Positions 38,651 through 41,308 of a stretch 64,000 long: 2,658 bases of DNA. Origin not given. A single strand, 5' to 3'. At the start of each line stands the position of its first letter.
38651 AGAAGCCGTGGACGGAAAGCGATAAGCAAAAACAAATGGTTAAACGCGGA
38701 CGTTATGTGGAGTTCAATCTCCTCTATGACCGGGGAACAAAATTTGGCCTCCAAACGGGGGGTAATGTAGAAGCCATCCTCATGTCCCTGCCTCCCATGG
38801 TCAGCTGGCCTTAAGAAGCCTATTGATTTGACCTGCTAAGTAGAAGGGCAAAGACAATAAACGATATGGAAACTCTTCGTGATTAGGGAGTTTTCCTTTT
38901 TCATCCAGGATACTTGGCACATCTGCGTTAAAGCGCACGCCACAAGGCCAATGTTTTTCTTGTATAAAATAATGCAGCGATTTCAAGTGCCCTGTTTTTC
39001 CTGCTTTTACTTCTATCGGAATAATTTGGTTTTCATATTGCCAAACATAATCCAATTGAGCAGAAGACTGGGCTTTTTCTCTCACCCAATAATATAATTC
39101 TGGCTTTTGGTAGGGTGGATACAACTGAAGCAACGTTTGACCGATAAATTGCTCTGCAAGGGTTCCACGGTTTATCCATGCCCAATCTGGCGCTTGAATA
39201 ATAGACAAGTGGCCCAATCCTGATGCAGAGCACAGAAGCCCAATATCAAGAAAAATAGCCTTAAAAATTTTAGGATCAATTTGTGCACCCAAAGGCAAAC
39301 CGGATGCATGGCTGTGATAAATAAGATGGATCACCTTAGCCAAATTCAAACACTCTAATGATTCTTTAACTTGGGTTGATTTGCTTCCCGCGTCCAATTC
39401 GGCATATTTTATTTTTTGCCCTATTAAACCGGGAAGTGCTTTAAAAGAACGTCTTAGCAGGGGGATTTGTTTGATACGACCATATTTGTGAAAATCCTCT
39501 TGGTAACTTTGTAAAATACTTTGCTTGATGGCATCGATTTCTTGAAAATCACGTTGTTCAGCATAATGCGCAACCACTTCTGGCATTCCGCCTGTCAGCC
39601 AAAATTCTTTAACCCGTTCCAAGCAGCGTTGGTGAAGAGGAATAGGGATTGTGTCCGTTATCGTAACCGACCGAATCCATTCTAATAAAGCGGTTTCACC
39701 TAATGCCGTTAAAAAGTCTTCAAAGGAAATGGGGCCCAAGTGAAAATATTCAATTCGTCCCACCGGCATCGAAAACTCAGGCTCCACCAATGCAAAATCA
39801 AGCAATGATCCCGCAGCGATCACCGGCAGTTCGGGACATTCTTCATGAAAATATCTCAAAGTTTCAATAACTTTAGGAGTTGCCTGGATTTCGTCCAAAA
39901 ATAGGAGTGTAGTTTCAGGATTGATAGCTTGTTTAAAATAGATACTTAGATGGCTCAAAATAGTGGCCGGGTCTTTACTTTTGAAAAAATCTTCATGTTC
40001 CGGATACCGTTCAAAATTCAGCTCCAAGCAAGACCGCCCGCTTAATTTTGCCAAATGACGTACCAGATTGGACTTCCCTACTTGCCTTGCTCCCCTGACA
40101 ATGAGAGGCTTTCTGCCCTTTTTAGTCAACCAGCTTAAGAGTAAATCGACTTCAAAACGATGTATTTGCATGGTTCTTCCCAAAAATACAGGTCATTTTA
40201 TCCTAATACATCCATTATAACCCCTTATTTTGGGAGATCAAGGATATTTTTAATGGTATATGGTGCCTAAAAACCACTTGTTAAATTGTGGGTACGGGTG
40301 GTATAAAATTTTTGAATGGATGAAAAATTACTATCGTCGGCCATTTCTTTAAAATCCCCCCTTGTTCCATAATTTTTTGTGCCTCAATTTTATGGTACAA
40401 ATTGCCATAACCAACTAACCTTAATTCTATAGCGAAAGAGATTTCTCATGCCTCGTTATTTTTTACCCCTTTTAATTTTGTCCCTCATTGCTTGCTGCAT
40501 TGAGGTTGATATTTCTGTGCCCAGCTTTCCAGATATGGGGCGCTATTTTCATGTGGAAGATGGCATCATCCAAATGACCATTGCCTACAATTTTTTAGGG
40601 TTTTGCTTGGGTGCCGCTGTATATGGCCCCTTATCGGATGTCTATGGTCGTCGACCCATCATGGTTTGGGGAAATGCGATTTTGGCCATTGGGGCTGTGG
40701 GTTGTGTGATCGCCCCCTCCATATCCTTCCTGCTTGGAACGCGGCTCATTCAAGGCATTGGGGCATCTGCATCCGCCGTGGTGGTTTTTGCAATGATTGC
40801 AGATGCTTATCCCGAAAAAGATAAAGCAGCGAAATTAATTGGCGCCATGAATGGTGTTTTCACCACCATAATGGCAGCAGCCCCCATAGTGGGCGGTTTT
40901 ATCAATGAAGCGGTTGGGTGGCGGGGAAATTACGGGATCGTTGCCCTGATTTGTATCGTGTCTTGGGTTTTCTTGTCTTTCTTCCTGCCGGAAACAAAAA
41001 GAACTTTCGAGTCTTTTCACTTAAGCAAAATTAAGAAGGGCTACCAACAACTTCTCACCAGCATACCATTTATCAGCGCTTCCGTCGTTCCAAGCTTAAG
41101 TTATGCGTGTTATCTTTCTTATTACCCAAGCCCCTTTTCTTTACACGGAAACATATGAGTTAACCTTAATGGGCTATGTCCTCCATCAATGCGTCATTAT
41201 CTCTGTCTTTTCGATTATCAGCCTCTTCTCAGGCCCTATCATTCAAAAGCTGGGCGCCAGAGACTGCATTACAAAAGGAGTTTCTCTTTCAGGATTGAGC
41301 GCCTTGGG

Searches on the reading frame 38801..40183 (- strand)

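Call 34: search_protein_families(library=pfam, proteins=[window:38801-40183:-], max_evalue=0.01)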
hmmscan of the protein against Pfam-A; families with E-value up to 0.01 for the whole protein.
window:38801-40183:- (460 aa): 5 families
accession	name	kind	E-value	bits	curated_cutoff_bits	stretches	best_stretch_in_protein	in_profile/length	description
PF13635.12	DUF4143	-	3.9e-30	105.1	28.1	1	228-395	1-160/160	Domain of unknown function (DUF4143)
PF13173.12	AAA_14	-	2.6e-21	76.4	27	1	24-158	2-129/129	AAA domain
PF07728.20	AAA_5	-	0.00022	21.7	22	1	27-109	2-86/139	AAA domain (dynein-related subfamily)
PF20030.5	bpMoxR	-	0.003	17.1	27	1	20-102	27-110/205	MoxR domain in the MoxR-vWA-beta-propeller ternary systems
PF13191.12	AAA_16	-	0.009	17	32.6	0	21-60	20-63/167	AAA ATPase domain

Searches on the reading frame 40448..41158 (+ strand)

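Call 34: search_protein_families(library=pfam, proteins=[window:40448-41158:+], max_evalue=0.01)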
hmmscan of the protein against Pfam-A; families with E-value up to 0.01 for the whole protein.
window:40448-41158:+ (236 aa): 5 families
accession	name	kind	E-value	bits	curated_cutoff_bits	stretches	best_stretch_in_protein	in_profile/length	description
PF07690.21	MFS_1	-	3.7e-33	115.3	33.4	1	10-224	2-223/347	Major Facilitator Superfamily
PF00083.30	Sugar_tr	-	1.4e-12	47.7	22.3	1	43-185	50-196/452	Sugar (and other) transporter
PF05977.19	MFS_3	-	7.2e-05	21.8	27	1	53-170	59-180/524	Transmembrane secretion effector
PF06609.19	TRI12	-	0.003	16.5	23.2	1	52-197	91-232/599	Fungal trichothecene efflux pump (TRI12)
PF13347.12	MFS_2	-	0.0039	16.2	27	1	41-120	261-342/427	MFS/sugar transport protein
